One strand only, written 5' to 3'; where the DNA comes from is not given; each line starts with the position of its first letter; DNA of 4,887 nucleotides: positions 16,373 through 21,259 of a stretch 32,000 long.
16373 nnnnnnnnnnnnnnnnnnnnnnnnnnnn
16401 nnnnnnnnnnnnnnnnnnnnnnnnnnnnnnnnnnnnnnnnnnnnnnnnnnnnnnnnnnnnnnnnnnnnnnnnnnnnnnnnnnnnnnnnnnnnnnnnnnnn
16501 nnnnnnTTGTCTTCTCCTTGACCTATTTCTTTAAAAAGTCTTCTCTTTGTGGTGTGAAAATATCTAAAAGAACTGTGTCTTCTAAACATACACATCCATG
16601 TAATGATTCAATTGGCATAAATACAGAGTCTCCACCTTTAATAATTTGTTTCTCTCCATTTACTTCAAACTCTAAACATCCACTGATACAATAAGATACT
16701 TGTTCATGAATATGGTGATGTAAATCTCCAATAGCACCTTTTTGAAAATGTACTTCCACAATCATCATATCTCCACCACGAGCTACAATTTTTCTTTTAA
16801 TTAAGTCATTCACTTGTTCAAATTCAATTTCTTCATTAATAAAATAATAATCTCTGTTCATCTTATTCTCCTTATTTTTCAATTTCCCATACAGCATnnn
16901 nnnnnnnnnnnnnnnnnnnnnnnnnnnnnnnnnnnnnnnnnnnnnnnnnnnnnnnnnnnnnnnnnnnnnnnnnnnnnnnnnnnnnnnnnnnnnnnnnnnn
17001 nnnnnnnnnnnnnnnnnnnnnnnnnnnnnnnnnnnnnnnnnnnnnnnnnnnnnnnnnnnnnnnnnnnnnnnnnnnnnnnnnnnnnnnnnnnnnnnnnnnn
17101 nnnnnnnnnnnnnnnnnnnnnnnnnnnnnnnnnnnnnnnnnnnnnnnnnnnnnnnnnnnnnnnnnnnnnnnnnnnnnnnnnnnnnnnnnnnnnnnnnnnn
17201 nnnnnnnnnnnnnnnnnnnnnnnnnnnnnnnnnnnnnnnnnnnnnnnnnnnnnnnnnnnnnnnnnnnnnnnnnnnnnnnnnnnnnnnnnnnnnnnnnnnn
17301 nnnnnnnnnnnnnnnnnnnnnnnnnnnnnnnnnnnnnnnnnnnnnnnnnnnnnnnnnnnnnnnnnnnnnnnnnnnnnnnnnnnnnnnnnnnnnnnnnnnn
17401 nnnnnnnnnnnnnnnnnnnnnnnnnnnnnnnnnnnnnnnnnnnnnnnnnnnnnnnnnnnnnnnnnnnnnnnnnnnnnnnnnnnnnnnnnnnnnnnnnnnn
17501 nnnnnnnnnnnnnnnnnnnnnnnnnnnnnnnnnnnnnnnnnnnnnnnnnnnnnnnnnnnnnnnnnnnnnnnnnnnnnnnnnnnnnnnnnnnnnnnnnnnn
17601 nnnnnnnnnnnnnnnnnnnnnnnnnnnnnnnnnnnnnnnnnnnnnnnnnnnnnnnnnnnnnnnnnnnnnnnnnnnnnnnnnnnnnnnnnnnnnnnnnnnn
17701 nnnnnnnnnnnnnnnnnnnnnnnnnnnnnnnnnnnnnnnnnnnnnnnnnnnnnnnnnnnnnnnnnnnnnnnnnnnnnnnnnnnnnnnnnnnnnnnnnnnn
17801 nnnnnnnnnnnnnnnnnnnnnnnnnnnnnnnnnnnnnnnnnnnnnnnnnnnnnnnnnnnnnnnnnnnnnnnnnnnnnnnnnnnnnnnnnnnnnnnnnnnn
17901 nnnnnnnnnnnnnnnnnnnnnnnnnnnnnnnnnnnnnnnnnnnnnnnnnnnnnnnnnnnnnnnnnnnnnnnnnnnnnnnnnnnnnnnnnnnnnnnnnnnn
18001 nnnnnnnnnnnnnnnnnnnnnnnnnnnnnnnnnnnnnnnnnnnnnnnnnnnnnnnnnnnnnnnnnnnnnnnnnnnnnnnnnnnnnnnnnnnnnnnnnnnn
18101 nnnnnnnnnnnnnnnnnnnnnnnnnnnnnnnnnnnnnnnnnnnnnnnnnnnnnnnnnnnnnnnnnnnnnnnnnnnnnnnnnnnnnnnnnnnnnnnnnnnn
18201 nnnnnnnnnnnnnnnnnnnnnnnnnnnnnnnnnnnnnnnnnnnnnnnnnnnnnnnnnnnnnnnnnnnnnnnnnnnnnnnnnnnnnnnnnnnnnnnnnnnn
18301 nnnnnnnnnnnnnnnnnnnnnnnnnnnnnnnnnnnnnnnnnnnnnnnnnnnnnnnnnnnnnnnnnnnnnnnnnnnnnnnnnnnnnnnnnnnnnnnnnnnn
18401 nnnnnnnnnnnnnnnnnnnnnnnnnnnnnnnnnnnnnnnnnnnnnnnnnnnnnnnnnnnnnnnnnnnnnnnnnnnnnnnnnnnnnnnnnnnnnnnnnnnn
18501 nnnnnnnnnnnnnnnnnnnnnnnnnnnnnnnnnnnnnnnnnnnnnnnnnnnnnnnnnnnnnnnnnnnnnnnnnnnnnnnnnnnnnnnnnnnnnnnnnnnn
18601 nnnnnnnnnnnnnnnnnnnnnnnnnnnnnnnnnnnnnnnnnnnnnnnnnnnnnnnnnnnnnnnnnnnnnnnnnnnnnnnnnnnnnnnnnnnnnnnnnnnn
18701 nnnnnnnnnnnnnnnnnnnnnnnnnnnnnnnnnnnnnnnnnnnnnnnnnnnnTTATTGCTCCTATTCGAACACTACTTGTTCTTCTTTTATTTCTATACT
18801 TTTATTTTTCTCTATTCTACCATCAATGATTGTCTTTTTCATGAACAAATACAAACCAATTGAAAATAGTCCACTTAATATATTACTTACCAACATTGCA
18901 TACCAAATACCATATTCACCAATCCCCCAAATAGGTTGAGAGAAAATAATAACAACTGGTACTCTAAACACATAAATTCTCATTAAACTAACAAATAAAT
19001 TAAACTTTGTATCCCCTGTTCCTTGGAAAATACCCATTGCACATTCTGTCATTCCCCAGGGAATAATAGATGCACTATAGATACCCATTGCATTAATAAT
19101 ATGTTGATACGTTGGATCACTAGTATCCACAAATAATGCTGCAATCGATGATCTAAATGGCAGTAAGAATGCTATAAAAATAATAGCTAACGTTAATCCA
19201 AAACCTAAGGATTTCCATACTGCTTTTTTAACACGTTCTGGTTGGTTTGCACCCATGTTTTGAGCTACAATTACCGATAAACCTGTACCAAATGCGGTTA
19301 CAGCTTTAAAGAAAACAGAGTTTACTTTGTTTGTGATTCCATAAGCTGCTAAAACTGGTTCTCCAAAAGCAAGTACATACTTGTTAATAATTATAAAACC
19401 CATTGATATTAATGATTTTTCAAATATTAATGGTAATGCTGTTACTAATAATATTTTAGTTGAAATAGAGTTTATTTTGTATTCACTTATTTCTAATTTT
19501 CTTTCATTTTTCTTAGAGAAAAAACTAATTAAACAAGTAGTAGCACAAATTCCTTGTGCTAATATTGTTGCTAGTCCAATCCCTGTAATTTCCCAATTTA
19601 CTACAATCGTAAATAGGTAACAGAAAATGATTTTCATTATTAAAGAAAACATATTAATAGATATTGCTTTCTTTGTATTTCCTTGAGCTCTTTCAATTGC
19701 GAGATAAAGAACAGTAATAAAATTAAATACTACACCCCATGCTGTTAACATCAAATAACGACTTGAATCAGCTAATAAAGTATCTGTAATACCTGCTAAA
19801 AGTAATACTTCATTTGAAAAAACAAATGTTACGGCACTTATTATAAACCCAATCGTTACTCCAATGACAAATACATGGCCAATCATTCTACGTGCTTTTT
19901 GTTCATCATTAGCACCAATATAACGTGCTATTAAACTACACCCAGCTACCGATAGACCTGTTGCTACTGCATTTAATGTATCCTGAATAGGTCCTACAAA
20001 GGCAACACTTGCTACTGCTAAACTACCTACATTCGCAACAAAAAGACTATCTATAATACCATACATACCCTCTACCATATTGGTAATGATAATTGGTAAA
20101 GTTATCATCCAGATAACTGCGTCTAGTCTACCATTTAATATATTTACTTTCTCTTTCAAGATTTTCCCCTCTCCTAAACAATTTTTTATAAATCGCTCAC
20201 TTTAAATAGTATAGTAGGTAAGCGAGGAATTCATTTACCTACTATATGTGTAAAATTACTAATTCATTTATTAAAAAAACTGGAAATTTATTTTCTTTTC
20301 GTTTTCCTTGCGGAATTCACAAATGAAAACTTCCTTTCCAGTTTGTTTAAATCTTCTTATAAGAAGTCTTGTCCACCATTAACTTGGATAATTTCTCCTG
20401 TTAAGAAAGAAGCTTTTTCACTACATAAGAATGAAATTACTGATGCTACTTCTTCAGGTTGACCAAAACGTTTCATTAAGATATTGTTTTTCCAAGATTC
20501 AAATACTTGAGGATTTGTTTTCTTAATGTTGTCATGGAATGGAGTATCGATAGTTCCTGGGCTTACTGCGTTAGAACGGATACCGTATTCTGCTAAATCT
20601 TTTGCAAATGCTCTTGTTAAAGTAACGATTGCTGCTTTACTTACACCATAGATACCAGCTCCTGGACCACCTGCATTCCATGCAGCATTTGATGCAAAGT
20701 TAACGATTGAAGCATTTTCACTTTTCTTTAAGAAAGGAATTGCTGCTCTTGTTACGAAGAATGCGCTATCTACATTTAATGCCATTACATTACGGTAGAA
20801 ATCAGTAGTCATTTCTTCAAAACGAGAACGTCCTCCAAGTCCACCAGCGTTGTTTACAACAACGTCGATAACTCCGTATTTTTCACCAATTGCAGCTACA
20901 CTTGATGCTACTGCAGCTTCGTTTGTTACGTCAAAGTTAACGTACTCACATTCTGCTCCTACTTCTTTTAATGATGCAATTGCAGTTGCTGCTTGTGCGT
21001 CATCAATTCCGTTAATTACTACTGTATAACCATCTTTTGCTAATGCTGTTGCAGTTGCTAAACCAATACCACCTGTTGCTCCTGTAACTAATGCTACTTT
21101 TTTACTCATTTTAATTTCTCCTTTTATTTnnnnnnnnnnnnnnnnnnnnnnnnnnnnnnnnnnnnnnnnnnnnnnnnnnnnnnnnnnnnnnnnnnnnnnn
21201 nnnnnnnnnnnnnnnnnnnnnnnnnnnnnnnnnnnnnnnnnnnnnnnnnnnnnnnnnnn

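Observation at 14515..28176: Self-contained cytoplasmic oligo-uronate catabolic island with two unrelated leaderless heparinase II/III-fold lyases and no assignable substrate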

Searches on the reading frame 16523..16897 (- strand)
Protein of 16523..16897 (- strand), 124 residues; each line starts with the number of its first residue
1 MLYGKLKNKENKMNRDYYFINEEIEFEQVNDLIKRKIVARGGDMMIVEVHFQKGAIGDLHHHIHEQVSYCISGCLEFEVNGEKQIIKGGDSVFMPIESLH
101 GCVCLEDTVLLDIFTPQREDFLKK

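Call 4: search_protein_families(library=pfam, proteins=[window:16523-16897:-], max_evalue=0.01)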
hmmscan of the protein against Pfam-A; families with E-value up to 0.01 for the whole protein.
window:16523-16897:- (124 aa): 3 families
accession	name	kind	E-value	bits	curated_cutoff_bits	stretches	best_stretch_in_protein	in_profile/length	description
PF07883.17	Cupin_2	-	5.1e-11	42.6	27.2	1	48-113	2-69/70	Cupin domain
PF02311.25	AraC_binding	-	0.0001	22.5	21.1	1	47-102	7-61/135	AraC-like ligand binding domain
PF12973.13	Cupin_7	-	0.004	17.4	27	1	22-111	9-97/105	ChrR Cupin-like domain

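Call 5: search_protein_families(library=ncbifam, proteins=[window:16523-16897:-], max_evalue=0.01)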
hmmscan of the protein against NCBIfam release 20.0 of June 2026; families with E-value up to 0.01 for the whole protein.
window:16523-16897:- (124 aa): 2 families
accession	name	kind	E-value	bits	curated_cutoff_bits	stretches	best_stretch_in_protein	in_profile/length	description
NF007633.0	PRK10296.1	equivalog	0.00037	20.1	264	1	49-101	29-81/280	transcriptional regulator ChbR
NF049940.1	MandnitrLy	equivalog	0.00096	19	140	1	43-100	34-92/130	(R)-mandelonitrile lyase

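Call 50: search_solved_structures(query=window:16523-16897:-, max_evalue=0.001)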
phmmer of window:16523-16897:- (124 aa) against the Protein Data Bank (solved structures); distinct sequences matched with E-value up to 0.001: 11.
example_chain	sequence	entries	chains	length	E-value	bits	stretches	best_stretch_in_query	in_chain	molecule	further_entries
7zyb_A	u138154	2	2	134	8.5e-35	122.9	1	17-123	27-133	Cupin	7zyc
5fpx_A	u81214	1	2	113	2.9e-27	98.6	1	16-122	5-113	PECTIN DEGRADATION PROTEIN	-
5fpz_A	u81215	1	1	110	4.3e-27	98.1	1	17-122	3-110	PECTIN DEGRADATION PROTEIN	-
5fq0_B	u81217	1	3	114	4.5e-25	91.5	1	13-123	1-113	KDGF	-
5fq0_A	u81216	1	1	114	8.6e-25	90.6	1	13-123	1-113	KDGF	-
2pfw_A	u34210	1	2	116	4.9e-21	78.5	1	15-123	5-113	Cupin 2, conserved barrel domain protein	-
9bwf_A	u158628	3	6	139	1.3e-09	41.5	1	32-123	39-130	Cellulose oxidative enzyme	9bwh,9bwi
4e2g_A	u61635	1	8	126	1.1e-07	35.4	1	39-122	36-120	Cupin 2 conserved barrel domain protein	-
2h0v_A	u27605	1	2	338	1.4e-05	28.6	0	41-101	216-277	Quercetin 2,3-dioxygenase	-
1y3t_A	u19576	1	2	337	1.4e-05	28.6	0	41-101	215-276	Hypothetical protein yxaG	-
3rns_A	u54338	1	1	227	0.00082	22.9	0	4-102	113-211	Cupin 2 conserved barrel domain protein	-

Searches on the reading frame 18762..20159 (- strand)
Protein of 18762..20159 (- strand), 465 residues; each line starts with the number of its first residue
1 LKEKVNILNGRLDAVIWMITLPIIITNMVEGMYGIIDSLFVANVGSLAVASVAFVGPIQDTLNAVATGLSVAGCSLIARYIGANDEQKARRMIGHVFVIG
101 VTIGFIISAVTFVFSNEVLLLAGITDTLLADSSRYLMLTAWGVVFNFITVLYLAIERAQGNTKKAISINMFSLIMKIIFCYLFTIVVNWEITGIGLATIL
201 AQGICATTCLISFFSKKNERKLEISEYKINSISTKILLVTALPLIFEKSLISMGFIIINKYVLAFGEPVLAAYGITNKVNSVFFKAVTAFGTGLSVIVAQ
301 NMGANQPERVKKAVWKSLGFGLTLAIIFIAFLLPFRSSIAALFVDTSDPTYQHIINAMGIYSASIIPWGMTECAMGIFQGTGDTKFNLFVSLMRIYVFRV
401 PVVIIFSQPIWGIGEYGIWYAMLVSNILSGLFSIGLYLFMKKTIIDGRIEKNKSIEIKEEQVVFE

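Call 4: search_protein_families(library=pfam, proteins=[window:18762-20159:-], max_evalue=0.01)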
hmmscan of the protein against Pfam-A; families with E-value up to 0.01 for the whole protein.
window:18762-20159:- (465 aa): 1 family
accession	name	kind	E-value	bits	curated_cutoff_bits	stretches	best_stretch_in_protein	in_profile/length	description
PF01554.23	MatE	-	5e-53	179.5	24.9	2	22-182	1-161/161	MatE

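Call 5: search_protein_families(library=ncbifam, proteins=[window:18762-20159:-], max_evalue=0.01)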
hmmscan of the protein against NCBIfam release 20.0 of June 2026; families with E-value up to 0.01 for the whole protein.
window:18762-20159:- (465 aa): 13 families
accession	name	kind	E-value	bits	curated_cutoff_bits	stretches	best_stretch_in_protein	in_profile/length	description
TIGR00797.1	matE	subfamily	6.2e-58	196.6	147.4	1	22-419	1-396/396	MATE family efflux transporter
NF007130.1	PRK09575.1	equivalog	7.6e-35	121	445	1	15-429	7-419/435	MATE family efflux transporter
NF041801.1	MATE_SolL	equivalog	4.6e-34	118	780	1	5-437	11-446/458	solanimycin export family MATE transporter SolL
NF052396.1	MATE_WgkD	equivalog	7.5e-18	64.7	510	1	18-428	7-415/428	tryglysin-associated MATE efflux transporter WgkD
NF007562.1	PRK10189.1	equivalog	1.4e-15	57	465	1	17-432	30-452/470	EmmdR/YeeO family multidrug/toxin efflux MATE transporter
NF000217.1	MATE_multi_FepA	equivalog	1.3e-13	50.8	900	1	17-443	18-438/443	multidrug efflux MATE transporter FepA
NF001214.0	PRK00187.1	equivalog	2.5e-13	49.8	449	2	264-425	265-429/464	NorM family multidrug efflux MATE transporter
NF000131.1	MATE_multi_MepA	equivalog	2.8e-11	43.3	850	1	18-441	20-439/451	multidrug efflux MATE transporter MepA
TIGR02900.1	spore_V_B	equivalog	2e-07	30.2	372.3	1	131-261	349-475/488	stage V sporulation protein B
NF041358.1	GntT_guanitoxin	equivalog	7e-05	22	525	1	24-367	23-363/438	guanitoxin biosynthesis MATE family efflux transporter GntT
NF007690.0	PRK10367.1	equivalog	0.00016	20.7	409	1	13-431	8-422/441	MATE family efflux transporter DinF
NF045539.1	MATE_efflux1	equivalog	0.0014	17.8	350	1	84-411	69-389/411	MATE family Na+-driven efflux transporter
NF045578.1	export_MbnM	equivalog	0.0022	17.1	285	0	25-218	11-201/410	methanobactin export MATE transporter MbnM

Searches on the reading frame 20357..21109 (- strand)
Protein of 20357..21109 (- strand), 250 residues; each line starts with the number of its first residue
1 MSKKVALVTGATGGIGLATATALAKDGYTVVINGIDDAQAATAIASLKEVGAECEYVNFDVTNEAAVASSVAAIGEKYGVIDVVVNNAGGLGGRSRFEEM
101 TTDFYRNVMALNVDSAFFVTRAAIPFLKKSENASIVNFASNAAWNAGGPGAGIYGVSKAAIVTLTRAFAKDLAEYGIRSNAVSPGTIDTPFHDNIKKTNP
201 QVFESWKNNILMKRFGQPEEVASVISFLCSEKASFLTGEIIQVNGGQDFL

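Call 4: search_protein_families(library=pfam, proteins=[window:20357-21109:-], max_evalue=0.01)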
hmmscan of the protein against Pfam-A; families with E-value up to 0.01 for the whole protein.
window:20357-21109:- (250 aa): 9 families
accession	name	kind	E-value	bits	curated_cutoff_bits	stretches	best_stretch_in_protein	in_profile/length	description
PF13561.12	adh_short_C2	-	6.3e-64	216.2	27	1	10-246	1-234/236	Enoyl-(Acyl carrier protein) reductase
PF00106.31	adh_short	-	4.1e-50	170.4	26.6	1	4-198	1-193/195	short chain dehydrogenase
PF08659.16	KR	-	2e-15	57.6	22.6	1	6-161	3-156/180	KR domain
PF23441.1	SDR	-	9.5e-10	38.7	27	1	7-247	11-255/258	SDR-like rossmann domain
PF01370.27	Epimerase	-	1.8e-08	34.5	20.9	1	6-114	1-97/240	NAD dependent epimerase/dehydratase family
PF16363.11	GDP_Man_Dehyd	-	0.00025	21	27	1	7-73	1-73/332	GDP-mannose 4,6 dehydratase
PF03435.24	Sacchrp_dh_NADP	-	0.0013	19.5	25.1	1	7-87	2-75/129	Saccharopine dehydrogenase NADP binding domain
PF13460.12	NAD_binding_10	-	0.0015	18.9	27.2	1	10-100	1-77/184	NAD(P)H-binding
PF00291.31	PALP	-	0.0017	18.2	35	1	4-100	55-150/295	Pyridoxal-phosphate dependent enzyme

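Call 5: search_protein_families(library=ncbifam, proteins=[window:20357-21109:-], max_evalue=0.01)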
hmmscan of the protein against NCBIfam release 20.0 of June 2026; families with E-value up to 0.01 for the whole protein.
window:20357-21109:- (250 aa): 239 families (the best 25 are shown)
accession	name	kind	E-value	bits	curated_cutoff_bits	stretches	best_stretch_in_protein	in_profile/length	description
NF005559.1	PRK07231.1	subfamily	1.3e-61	208.3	215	1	2-247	3-247/249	glucose 1-dehydrogenase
NF009464.0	PRK12824.1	subfamily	1.4e-58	198.4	269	1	3-247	2-242/245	3-oxoacyl-ACP reductase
NF004198.0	PRK05653.1-3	equivalog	6.7e-58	196.1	296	1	2-247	6-246/248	3-oxoacyl-ACP reductase FabG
NF004818.0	PRK06172.1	equivalog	9.5e-58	195.5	336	1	2-247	6-250/253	SDR family oxidoreductase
NF009466.0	PRK12826.1-2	subfamily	1.7e-57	194.7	222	1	2-248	2-245/248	3-oxoacyl-ACP reductase FabG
NF052558.1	MBtsdlDhBudC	equivalog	2.2e-56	191.2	270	1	2-247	2-241/250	meso-2,3-butanediol dehydrogenase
TIGR01830.1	3oxo_ACP_reduc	equivalog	2.4e-56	191.1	297.75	1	6-246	1-237/239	3-oxoacyl-[acyl-carrier-protein] reductase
NF004791.0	PRK06138.1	equivalog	3e-56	190.5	312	1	2-247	4-249/252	SDR family oxidoreductase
NF005853.0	PRK07774.1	equivalog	2.3e-52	177.9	303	1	2-247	5-246/250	SDR family oxidoreductase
NF004197.0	PRK05653.1-1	equivalog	6.1e-52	176.7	332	1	2-246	6-245/249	3-oxoacyl-ACP reductase FabG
NF005681.0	PRK07478.1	subfamily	1.1e-51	175.7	267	1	1-247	4-249/254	SDR family oxidoreductase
NF006693.0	PRK09242.1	equivalog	1.9e-51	174.7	328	1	2-246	9-252/258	SDR family oxidoreductase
NF009468.0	PRK12826.1-4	equivalog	6.7e-51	173.4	318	1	2-247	6-247/256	SDR family oxidoreductase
NF004203.0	PRK05653.2-4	subfamily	9e-51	172.7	313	1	2-250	5-259/260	3-oxoacyl-ACP reductase FabG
NF009093.0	PRK12429.1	subfamily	1.1e-50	172.3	258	1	2-246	4-255/259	3-hydroxybutyrate dehydrogenase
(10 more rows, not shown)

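Call 51: search_solved_structures(query=window:20357-21109:-, max_evalue=1e-30)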
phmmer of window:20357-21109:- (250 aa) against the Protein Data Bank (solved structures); distinct sequences matched with E-value up to 1e-30: 129 (the best 60 are shown).
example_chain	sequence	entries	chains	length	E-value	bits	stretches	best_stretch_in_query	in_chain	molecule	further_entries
4tkl_A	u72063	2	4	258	1.2e-45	159.5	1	4-247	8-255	NADH-dependent reductase for 4-deoxy-L-erythro-5-hexoseulose uronate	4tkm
4yqy_A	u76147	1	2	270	2.4e-44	155.2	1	3-249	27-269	Putative Dehydrogenase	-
4w7i_A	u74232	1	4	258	8.4e-44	153.5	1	4-247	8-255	4-deoxy-L-erythro-5-hexoseulose uronate reductase A1-R'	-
3edm_A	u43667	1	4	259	3.4e-42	148.2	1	4-247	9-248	Short chain dehydrogenase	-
4w7h_A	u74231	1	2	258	9e-42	146.8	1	4-247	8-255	Carbonyl reductase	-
3afm_A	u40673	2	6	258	5.9e-40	140.9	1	4-247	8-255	Carbonyl reductase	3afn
1vl8_A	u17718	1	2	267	4.8e-39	137.9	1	4-246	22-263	Gluconate 5-dehydrogenase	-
5x8h_A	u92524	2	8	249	1.2e-38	136.6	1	2-247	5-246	Short-chain dehydrogenase reductase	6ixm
8bci_A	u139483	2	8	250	2.4e-38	135.6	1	3-247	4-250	Probable short-chain dehydrogenase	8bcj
5ha5_A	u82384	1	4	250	2.8e-38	135.4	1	2-246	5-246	Brucella ovis oxidoreductase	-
5er6_A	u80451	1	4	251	2.8e-38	135.4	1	2-246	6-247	Oxidoreductase, short chain dehydrogenase/reductase family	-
5t5q_A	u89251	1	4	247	5.6e-38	134.4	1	4-246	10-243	Short-chain dehydrogenase/reductase SDR:Glucose/ribitol dehydrogenase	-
2p68_A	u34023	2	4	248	3.4e-37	131.9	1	3-247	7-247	3-oxoacyl-[acyl-carrier-protein] reductase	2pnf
4nbu_A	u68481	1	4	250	8.2e-37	130.6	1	3-246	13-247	3-oxoacyl-(Acyl-carrier-protein) reductase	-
2hq1_A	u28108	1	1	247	1.1e-36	130.2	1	3-246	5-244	Glucose/ribitol dehydrogenase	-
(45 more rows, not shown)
